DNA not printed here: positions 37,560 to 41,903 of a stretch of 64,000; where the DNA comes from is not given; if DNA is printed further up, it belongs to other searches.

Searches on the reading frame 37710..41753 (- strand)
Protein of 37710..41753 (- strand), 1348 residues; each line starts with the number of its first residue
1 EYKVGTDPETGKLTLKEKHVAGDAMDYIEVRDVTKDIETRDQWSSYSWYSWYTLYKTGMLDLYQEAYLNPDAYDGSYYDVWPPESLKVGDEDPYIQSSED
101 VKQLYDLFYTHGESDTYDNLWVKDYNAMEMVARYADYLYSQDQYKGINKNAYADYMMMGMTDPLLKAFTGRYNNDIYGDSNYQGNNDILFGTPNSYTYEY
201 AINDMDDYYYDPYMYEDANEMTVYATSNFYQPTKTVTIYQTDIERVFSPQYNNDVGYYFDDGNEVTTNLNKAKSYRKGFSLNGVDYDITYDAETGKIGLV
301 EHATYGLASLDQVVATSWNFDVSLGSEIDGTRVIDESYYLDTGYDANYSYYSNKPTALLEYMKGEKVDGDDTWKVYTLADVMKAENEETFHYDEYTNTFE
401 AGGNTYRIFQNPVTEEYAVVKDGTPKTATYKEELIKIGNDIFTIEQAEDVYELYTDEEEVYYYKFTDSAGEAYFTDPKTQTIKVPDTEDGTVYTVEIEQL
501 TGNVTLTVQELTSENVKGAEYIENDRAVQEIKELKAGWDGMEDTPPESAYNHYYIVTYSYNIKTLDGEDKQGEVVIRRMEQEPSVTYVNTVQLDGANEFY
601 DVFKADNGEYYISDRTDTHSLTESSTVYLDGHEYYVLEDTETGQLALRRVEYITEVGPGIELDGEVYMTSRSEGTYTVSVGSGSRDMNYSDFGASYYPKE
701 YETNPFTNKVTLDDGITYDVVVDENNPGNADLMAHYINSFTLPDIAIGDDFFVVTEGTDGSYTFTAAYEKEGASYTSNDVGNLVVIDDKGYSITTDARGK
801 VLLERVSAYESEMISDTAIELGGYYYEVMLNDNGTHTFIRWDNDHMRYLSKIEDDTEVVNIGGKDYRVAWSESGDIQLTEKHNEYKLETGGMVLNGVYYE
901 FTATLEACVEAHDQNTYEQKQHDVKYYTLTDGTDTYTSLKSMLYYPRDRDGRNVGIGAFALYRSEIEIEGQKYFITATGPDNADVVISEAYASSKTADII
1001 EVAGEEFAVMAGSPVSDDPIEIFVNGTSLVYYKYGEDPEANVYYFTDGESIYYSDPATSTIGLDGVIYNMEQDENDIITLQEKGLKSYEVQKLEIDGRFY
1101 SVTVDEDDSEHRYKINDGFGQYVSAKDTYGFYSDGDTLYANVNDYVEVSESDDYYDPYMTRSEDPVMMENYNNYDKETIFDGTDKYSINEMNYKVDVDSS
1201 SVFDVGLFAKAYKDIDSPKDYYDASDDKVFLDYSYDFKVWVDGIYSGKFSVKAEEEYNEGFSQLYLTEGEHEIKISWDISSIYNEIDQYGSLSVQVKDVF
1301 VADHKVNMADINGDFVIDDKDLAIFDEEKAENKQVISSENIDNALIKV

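Call 70: find_homologous_proteins(query=window:37710-41753:-, max_evalue=0.00001)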
Query window:37710-41753:-: 8000 candidates shared short words with the query, none scored E <= 0.00001.
